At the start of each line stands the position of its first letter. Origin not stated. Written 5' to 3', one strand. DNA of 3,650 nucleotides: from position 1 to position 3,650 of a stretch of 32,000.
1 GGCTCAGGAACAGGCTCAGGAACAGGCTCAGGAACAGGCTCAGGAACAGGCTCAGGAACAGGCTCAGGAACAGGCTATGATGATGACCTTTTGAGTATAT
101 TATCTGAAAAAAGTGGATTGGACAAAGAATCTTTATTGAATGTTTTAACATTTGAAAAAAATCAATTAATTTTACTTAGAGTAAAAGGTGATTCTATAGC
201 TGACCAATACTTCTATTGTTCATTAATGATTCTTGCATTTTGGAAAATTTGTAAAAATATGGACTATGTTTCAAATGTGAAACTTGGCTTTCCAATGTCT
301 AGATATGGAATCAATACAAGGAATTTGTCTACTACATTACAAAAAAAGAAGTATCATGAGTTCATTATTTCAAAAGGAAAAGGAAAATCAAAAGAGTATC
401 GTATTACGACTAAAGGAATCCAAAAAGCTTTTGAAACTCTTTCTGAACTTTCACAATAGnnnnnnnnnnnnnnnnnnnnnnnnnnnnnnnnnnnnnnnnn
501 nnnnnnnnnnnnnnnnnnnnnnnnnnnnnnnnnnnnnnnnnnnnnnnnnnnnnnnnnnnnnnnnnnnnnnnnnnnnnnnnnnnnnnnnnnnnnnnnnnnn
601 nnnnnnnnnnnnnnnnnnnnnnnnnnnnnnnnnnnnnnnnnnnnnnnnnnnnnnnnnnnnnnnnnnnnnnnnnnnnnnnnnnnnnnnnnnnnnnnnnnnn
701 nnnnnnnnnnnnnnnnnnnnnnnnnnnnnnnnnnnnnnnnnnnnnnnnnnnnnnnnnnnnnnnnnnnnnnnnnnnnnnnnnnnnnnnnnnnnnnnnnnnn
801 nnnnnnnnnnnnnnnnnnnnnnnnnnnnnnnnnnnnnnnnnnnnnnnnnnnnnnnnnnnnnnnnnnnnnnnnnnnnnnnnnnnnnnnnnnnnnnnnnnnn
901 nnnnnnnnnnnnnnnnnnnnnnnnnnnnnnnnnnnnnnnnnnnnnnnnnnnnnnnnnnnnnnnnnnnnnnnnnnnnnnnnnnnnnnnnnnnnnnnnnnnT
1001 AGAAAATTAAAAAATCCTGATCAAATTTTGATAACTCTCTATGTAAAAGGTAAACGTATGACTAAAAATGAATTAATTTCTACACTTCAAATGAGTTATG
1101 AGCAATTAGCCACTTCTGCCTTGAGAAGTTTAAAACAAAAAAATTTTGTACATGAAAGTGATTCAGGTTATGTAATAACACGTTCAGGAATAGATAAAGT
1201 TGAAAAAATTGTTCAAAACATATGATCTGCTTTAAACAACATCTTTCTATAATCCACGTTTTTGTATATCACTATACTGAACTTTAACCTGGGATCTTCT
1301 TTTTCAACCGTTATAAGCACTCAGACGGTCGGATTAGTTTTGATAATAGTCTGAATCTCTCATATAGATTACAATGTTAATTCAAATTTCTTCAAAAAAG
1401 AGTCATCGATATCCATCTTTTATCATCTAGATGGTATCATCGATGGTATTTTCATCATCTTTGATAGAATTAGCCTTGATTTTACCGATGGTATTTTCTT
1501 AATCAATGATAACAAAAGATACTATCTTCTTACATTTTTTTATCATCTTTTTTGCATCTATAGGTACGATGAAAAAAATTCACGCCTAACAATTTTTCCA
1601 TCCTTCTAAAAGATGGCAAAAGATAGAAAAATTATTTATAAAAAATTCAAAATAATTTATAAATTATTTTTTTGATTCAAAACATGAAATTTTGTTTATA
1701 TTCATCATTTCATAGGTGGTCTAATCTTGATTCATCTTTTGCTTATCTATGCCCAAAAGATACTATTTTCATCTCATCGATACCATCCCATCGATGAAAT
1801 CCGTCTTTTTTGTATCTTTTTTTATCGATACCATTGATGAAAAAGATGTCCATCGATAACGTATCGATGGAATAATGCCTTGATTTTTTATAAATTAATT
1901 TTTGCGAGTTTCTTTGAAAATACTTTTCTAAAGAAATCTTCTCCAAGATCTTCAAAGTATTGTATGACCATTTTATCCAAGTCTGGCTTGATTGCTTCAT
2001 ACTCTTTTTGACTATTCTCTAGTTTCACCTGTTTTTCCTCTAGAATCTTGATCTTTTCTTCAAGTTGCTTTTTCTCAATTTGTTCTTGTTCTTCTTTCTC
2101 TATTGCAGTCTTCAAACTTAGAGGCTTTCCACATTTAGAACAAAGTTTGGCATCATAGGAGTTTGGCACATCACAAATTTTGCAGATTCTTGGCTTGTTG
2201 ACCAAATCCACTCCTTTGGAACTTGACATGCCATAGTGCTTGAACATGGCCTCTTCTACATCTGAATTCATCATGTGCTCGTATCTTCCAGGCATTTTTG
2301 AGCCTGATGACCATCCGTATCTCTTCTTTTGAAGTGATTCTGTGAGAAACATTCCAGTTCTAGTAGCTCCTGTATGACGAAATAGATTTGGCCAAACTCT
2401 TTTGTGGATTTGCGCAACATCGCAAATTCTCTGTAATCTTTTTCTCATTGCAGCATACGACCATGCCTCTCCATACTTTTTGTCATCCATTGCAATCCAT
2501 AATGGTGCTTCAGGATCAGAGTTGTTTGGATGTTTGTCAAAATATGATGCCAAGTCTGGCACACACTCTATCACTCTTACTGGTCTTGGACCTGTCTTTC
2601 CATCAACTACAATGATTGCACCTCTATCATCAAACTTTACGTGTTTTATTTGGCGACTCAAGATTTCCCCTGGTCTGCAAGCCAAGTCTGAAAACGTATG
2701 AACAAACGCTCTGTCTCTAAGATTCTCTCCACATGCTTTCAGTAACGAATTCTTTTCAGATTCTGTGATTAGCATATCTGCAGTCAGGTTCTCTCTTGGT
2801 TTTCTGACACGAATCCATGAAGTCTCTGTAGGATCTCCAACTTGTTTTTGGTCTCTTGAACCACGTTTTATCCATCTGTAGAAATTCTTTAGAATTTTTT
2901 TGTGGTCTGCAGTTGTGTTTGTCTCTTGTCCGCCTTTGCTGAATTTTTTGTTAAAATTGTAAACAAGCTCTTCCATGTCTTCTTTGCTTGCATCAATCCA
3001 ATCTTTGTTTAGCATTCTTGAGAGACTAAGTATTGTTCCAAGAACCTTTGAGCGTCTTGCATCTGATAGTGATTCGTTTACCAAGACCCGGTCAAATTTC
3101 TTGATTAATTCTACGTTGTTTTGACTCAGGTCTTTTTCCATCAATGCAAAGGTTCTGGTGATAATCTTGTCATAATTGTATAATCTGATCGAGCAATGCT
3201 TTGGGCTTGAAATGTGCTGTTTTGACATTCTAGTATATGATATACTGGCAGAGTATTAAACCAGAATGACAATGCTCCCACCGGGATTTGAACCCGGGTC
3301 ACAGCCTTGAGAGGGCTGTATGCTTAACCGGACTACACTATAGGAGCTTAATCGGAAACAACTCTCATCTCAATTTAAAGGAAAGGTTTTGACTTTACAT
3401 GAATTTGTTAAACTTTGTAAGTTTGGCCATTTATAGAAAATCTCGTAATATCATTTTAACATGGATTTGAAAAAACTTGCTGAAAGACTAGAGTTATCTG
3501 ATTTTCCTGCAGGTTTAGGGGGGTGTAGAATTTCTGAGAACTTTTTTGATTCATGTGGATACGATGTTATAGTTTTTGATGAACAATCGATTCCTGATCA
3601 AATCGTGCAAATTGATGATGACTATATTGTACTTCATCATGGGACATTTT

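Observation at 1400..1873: Iteron field with inverted clusters flanking an AT-rich core: candidate replication origin or recombinase/regulator binding array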

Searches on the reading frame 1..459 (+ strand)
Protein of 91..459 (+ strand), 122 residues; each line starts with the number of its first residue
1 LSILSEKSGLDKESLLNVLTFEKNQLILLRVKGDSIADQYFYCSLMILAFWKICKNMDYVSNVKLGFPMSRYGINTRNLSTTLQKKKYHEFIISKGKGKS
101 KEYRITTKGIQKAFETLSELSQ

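Call 9: search_protein_families(library=pfam, proteins=[window:91-459:+, window:1-459:+], max_evalue=0.1)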
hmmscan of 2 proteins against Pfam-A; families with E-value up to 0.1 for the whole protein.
window:91-459:+ (122 aa): 1 family
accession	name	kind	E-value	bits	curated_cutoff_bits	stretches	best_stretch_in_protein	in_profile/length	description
PF20008.5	DUF6429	-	0.053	13.7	31.6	1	92-120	40-68/71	Domain of unknown function (DUF6429)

window:1-459:+ (152 aa): 1 family
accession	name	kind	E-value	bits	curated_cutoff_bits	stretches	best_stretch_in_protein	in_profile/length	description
PF20008.5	DUF6429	-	0.074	13.2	31.6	0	122-150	40-68/71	Domain of unknown function (DUF6429)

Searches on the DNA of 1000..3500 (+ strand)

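Call 29: search_rna_families(source=window, start=1000, end=3500, threshold=evalue, max_evalue=1)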
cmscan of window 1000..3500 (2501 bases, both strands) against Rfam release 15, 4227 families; matches with E-value up to 1: 3.
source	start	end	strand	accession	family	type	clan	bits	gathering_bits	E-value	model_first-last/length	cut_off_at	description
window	3273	3347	-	RF00005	tRNA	Gene; tRNA;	CL00001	64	29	5.5e-13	1-71/71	no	tRNA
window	3272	3316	+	RF04354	Plastid-ycf2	Cis-reg;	-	21.9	65.7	0.23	1-75/75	no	Plastid-ycf2 5UTR RNA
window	1800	1856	+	RF00240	RNA-OUT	Gene; antisense;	-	20.9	41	1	1-70/70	no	RNA-OUT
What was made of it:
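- The best hit is RNA-OUT at E=1 (call 29).
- Tried and rejected: Rfam finds only the tRNA above noise (call 29).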

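Call 31: search_dna_similar(query=window:1226-1887:+, collection=phages, mode=distant, max_evalue=0.01)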
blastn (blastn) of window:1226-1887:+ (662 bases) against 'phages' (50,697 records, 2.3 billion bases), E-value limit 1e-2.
No match.
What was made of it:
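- Tried and rejected: No match (call 31).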
